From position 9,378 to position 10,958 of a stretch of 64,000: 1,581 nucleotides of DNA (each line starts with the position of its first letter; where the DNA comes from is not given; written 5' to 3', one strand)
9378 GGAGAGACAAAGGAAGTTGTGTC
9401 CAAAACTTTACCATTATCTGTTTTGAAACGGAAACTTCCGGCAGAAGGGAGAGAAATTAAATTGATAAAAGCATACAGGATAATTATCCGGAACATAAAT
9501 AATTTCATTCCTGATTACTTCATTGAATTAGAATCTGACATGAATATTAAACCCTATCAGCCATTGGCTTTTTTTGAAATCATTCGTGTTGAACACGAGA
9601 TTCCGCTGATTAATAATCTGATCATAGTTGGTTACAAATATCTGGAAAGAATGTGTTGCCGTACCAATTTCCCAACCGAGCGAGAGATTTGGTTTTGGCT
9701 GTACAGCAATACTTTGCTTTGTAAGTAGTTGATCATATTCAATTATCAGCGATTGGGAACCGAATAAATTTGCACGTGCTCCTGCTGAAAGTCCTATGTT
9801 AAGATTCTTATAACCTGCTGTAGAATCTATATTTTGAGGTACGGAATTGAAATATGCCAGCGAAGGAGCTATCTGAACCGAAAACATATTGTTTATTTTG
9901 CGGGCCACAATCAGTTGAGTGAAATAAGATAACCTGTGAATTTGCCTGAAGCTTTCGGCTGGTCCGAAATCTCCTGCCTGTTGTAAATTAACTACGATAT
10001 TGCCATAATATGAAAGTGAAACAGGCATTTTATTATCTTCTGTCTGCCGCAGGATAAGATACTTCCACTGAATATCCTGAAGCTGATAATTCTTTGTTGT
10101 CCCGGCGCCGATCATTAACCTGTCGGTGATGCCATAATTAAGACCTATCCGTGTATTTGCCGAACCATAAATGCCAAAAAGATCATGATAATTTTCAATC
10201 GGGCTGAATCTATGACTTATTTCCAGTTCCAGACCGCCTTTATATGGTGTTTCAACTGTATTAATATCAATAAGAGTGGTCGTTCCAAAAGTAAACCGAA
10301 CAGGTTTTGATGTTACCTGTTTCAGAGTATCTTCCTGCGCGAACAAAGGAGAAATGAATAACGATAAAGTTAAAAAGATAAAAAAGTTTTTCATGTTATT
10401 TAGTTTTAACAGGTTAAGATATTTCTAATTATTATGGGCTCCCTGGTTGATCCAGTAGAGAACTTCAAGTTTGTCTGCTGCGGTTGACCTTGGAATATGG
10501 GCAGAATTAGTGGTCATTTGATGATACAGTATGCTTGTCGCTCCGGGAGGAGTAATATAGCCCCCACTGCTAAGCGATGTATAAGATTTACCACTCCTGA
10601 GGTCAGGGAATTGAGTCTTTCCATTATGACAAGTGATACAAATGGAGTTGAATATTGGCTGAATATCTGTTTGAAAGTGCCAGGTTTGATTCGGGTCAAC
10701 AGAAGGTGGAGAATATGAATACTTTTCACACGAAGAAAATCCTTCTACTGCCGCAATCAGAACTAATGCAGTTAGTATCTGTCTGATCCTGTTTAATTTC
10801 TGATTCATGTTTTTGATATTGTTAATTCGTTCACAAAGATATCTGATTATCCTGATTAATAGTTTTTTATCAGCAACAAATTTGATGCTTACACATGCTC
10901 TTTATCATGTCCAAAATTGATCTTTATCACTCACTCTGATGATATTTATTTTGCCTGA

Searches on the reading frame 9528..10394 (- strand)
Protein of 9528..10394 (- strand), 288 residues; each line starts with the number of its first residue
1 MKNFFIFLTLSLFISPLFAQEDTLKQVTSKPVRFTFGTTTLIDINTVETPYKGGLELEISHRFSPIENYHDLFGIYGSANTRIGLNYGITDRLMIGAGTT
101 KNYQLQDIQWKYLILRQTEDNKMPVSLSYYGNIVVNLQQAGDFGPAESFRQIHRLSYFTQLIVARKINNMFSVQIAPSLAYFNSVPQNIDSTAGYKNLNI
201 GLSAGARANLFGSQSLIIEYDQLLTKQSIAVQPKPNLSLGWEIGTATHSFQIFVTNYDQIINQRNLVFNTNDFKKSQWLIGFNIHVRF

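Call 3: search_protein_families(library=pfam, proteins=[window:9528-10394:-], max_evalue=0.01)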
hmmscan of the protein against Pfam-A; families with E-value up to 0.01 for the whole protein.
window:9528-10394:- (288 aa): 1 family
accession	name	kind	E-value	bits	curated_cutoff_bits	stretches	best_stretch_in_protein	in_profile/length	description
PF19089.6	DUF5777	-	2.6e-68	230.4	23.1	1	36-288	1-247/247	Membrane bound beta barrel domain (DUF5777)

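Call 4: search_protein_families(library=ncbifam, proteins=[window:9528-10394:-], max_evalue=0.01)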
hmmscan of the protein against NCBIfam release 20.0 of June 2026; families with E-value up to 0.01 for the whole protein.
window:9528-10394:- (288 aa): 0 families

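Call 50: find_homologous_proteins(query=window:9528-10391:-, max_evalue=0.001)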
Query window:9528-10391:- (287 aa): 1637 proteins with E <= 0.001 among 2399 candidates; the best 120 are listed.
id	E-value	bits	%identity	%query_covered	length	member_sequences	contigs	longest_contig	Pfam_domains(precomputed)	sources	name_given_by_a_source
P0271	2.1e-185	632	99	100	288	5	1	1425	PF19089.7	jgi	jgi:hypothetical protein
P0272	1.8e-178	610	95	100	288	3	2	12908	PF19089.7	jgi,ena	jgi:hypothetical protein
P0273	4.5e-174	595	93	100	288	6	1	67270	PF19089.7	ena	-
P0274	8.0e-174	594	91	100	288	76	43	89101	PF19089.7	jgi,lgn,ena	jgi:hypothetical protein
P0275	1.6e-173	593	93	100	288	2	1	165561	PF19089.7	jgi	jgi:hypothetical protein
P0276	1.7e-173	593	92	100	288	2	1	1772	PF19089.7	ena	-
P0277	1.9e-173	593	92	100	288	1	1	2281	PF19089.7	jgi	jgi:Membrane bound beta barrel domain (DUF5777)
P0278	1.9e-173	593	92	100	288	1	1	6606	PF19089.7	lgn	-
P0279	2.6e-173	593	92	100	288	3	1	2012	PF19089.7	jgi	jgi:hypothetical protein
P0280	3.0e-173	593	91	100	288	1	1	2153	PF19089.7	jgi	jgi:hypothetical protein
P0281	2.8e-172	589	92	100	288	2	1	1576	PF19089.7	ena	-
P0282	9.5e-166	568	92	95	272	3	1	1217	PF19089.7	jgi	jgi:hypothetical protein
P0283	3.2e-163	560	87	94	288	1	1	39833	PF19089.7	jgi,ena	-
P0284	4.3e-163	559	89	94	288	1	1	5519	PF19089.7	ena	-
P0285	7.9e-163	558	89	94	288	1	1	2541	PF19089.7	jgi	jgi:hypothetical protein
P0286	2.1e-162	557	89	94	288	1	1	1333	PF19089.7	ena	-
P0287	3.4e-162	556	90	94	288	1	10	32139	PF19089.7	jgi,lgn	jgi:hypothetical protein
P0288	9.4e-162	555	89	94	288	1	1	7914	PF19089.7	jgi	jgi:Membrane bound beta barrel domain (DUF5777)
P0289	2.0e-161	554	85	94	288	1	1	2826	PF19089.7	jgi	jgi:hypothetical protein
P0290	7.7e-161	552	86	100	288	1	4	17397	PF19089.7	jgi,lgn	jgi:hypothetical protein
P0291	1.1e-160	551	88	94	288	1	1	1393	PF19089.7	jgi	jgi:hypothetical protein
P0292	3.3e-160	550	88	94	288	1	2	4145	PF19089.7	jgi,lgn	jgi:hypothetical protein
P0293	4.5e-160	549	85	100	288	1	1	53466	PF19089.7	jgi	jgi:hypothetical protein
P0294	9.0e-160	548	87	94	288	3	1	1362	PF19089.7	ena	-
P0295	1.9e-159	547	87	94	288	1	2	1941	PF19089.7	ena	-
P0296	2.3e-159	547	87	94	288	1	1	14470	PF19089.7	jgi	jgi:hypothetical protein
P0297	3.5e-159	546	87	94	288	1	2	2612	PF19089.7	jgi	jgi:hypothetical protein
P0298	5.1e-159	546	87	94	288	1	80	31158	PF19089.7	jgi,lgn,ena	jgi:hypothetical protein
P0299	6.7e-159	545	87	98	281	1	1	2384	PF19089.7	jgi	jgi:hypothetical protein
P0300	9.8e-159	545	88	94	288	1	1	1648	PF19089.7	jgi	jgi:hypothetical protein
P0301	1.1e-158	545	86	96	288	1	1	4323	PF19089.7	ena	-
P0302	1.3e-158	545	87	94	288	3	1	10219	PF19089.7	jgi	jgi:Membrane bound beta barrel domain (DUF5777)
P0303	2.0e-158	544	87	94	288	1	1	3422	PF19089.7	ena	-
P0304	2.5e-158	544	86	94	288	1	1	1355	PF19089.7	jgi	jgi:hypothetical protein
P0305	3.2e-158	543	86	94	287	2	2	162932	PF19089.7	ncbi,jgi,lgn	jgi:hypothetical protein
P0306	3.5e-158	543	87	94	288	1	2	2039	PF19089.7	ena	-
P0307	4.7e-158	543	85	100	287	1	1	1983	PF19089.7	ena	-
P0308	8.3e-158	542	85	96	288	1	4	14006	PF19089.7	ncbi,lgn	-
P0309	9.4e-158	542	88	95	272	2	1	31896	PF19089.7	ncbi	-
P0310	9.9e-158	542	87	94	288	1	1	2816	PF19089.7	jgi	jgi:hypothetical protein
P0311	2.3e-157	540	85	96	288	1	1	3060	PF19089.7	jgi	-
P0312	3.9e-157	540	84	100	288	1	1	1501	PF19089.7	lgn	-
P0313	4.5e-157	539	85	96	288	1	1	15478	PF19089.7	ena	-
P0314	5.0e-157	539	85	96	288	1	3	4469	PF19089.7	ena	-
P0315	5.8e-157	539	83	100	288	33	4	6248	PF19089.7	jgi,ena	jgi:hypothetical protein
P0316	1.6e-156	538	85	96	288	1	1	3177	PF19089.7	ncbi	-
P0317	2.4e-156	537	84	94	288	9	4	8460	PF19089.7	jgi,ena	jgi:hypothetical protein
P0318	2.6e-156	537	82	94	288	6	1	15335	PF19089.7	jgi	jgi:hypothetical protein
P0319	2.6e-156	537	88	95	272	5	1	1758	PF19089.7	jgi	jgi:hypothetical protein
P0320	4.2e-156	536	83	94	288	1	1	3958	PF19089.7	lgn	-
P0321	5.6e-156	536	82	100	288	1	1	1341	PF19089.7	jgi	jgi:hypothetical protein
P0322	8.1e-156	535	84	96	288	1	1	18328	PF19089.7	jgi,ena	-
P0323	9.0e-156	535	83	94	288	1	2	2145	PF19089.7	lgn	-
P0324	9.5e-156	535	84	96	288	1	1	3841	PF19089.7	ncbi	-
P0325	1.3e-155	535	84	94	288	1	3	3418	PF19089.7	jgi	jgi:hypothetical protein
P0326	1.3e-155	535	84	94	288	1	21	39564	PF19089.7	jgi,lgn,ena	jgi:hypothetical protein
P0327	1.5e-155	534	84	94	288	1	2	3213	PF19089.7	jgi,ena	-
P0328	1.6e-155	534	83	94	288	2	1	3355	PF19089.7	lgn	-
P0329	2.0e-155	534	84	96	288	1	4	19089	PF19089.7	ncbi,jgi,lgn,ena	-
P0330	2.7e-155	534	81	100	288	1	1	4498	PF19089.7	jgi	jgi:hypothetical protein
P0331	3.5e-155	533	83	94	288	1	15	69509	PF19089.7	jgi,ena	-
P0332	3.7e-155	533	82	94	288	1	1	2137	PF19089.7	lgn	-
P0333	4.0e-155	533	83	94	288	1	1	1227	PF19089.7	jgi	jgi:Membrane bound beta barrel domain (DUF5777)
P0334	5.6e-155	533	81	96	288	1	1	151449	PF19089.7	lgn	-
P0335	7.5e-155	532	82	94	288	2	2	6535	PF19089.7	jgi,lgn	jgi:hypothetical protein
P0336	7.7e-155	532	83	94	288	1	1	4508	PF19089.7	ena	-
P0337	1.8e-154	531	84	96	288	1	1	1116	PF19089.7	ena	-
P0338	2.8e-154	530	83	94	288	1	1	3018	PF19089.7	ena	-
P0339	4.0e-154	530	82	100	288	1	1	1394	PF19089.7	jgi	-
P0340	4.4e-154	530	87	95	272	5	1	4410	PF19089.7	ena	-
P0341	5.6e-154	529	82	94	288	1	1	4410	PF19089.7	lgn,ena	-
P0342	1.2e-153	528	81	94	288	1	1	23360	PF19089.7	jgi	jgi:hypothetical protein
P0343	1.5e-153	528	82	94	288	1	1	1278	PF19089.7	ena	-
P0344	1.7e-153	528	81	95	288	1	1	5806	PF19089.7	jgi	jgi:hypothetical protein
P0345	2.7e-153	527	81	94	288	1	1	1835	PF19089.7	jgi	jgi:hypothetical protein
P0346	4.7e-153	526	79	100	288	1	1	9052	PF19089.7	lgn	-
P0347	5.4e-153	526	82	100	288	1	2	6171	PF19089.7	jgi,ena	jgi:hypothetical protein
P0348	6.0e-153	526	81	100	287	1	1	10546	PF19089.7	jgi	jgi:hypothetical protein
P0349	6.1e-153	526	82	100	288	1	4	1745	PF19089.7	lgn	-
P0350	6.9e-153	526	82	94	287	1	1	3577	PF19089.7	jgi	-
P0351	1.1e-152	525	81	96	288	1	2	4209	PF19089.7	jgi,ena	jgi:hypothetical protein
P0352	1.1e-152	525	81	100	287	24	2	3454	PF19089.7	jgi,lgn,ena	jgi:hypothetical protein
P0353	1.4e-152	525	83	100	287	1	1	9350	PF19089.7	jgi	jgi:Membrane bound beta barrel domain (DUF5777)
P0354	1.8e-152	524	80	94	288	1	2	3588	PF19089.7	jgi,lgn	jgi:hypothetical protein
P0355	2.8e-152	524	83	100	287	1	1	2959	PF19089.7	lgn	-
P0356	3.1e-152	524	81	100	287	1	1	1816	PF19089.7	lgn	-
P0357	3.1e-152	524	80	94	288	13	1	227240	PF19089.7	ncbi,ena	-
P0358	3.4e-152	523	82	100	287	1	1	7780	PF19089.7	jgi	jgi:hypothetical protein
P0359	3.8e-152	523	82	100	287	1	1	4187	PF19089.7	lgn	-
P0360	3.9e-152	523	81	100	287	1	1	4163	PF19089.7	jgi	-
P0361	4.5e-152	523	81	96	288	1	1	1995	PF19089.7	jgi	jgi:hypothetical protein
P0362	4.8e-152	523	83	95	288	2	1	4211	PF19089.7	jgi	jgi:hypothetical protein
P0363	5.4e-152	523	80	100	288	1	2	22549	PF19089.7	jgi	jgi:hypothetical protein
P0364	9.4e-152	522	81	100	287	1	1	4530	PF19089.7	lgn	-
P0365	1.3e-151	522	81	94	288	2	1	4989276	PF19089.7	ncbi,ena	-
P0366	2.3e-151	521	82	100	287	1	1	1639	PF19089.7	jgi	jgi:hypothetical protein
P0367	2.6e-151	521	79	94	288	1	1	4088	PF19089.7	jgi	jgi:hypothetical protein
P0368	2.8e-151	520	81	94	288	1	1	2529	PF19089.7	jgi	jgi:hypothetical protein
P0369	2.9e-151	520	80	100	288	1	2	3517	PF19089.7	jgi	jgi:hypothetical protein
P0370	4.9e-151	520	80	100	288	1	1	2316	PF19089.7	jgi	jgi:hypothetical protein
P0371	5.7e-151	519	80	100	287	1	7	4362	PF19089.7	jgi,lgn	jgi:hypothetical protein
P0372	6.3e-151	519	79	94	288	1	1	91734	PF19089.7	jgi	jgi:hypothetical protein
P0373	6.3e-151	519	80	100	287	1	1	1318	PF19089.7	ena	-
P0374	6.4e-151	519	80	100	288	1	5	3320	PF19089.7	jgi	jgi:hypothetical protein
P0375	7.1e-151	519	82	94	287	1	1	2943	PF19089.7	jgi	jgi:hypothetical protein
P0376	7.8e-151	519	80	94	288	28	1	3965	PF19089.7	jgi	-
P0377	1.2e-150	518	81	100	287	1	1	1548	PF19089.7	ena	-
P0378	1.5e-150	518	81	98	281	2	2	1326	PF19089.7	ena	-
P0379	1.5e-150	518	82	100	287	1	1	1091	PF19089.7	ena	-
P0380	2.5e-150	517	80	94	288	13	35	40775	PF19089.7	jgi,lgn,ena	jgi:hypothetical protein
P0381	2.8e-150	517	81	95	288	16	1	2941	PF19089.7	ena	-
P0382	3.1e-150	517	80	100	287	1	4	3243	PF19089.7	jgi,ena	-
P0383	3.5e-150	517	81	94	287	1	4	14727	PF19089.7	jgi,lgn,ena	jgi:hypothetical protein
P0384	4.8e-150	516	82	96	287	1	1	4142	PF19089.7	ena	-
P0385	5.6e-150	516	80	94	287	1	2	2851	PF19089.7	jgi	jgi:hypothetical protein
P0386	5.7e-150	516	82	94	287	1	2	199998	PF19089.7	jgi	jgi:hypothetical protein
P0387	5.8e-150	516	81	94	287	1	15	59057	PF19089.7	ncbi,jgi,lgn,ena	-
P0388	6.2e-150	516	81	94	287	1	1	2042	PF19089.7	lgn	-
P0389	8.0e-150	516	80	94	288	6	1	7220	PF19089.7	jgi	jgi:hypothetical protein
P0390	8.1e-150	516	80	100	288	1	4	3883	PF19089.7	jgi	jgi:hypothetical protein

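Call 65: search_solved_structures(query=window:9528-10391:-, max_evalue=10)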
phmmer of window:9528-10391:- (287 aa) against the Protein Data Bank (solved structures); distinct sequences matched with E-value up to 10: 0.

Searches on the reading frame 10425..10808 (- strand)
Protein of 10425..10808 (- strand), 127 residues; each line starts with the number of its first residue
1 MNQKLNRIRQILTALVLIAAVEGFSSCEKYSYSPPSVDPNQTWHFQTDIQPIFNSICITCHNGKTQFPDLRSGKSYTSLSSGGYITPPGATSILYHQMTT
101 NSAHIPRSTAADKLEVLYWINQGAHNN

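Call 3: search_protein_families(library=pfam, proteins=[window:10425-10808:-], max_evalue=0.01)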
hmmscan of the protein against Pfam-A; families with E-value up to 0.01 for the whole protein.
window:10425-10808:- (127 aa): 0 families

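Call 4: search_protein_families(library=ncbifam, proteins=[window:10425-10808:-], max_evalue=0.01)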
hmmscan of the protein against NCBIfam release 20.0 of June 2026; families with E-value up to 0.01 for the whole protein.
window:10425-10808:- (127 aa): 2 families
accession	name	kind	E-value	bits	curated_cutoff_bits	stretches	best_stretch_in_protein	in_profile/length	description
NF047812.1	LIC11213_lipo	equivalog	0.00027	21.1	100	1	50-125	45-117/118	LIC11213 family lipoprotein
NF052339.1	hydrazine_alpha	equivalog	0.0012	16.8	800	1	38-77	663-701/804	hydrazine synthase subunit alpha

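Call 66: search_solved_structures(query=window:10425-10805:-, max_evalue=10, show_alignments=2)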
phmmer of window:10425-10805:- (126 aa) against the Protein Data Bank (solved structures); distinct sequences matched with E-value up to 10: 11.
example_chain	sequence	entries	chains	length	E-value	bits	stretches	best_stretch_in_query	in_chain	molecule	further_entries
5c2v_A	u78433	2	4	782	0.045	17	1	35-78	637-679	HYDRAZINE SYNTHASE ALPHA SUBUNIT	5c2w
1t9o_A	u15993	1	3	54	0.37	14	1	28-69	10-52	Rubredoxin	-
1c09_A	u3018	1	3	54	0.71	13.1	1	28-69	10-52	RUBREDOXIN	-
1smm_A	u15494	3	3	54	0.72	13.1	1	28-69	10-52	Rubredoxin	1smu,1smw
6v39_s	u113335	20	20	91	0.73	13.1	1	34-68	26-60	30S ribosomal protein S19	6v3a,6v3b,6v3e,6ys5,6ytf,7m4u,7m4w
1b13_A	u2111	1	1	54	0.8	12.9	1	28-69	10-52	PROTEIN (RUBREDOXIN)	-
1t9q_A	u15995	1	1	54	0.98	12.7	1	28-69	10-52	Rubredoxin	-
1bfy_A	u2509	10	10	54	0.99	12.6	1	28-69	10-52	RUBREDOXIN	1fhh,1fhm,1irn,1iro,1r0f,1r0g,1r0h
1b2j_A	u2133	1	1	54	1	12.6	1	28-69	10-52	PROTEIN (RUBREDOXIN)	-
1b2o_A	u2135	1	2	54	1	12.6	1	28-69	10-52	PROTEIN (RUBREDOXIN)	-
8rd8_SP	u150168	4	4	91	1.3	12.2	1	35-71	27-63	Small ribosomal subunit protein uS19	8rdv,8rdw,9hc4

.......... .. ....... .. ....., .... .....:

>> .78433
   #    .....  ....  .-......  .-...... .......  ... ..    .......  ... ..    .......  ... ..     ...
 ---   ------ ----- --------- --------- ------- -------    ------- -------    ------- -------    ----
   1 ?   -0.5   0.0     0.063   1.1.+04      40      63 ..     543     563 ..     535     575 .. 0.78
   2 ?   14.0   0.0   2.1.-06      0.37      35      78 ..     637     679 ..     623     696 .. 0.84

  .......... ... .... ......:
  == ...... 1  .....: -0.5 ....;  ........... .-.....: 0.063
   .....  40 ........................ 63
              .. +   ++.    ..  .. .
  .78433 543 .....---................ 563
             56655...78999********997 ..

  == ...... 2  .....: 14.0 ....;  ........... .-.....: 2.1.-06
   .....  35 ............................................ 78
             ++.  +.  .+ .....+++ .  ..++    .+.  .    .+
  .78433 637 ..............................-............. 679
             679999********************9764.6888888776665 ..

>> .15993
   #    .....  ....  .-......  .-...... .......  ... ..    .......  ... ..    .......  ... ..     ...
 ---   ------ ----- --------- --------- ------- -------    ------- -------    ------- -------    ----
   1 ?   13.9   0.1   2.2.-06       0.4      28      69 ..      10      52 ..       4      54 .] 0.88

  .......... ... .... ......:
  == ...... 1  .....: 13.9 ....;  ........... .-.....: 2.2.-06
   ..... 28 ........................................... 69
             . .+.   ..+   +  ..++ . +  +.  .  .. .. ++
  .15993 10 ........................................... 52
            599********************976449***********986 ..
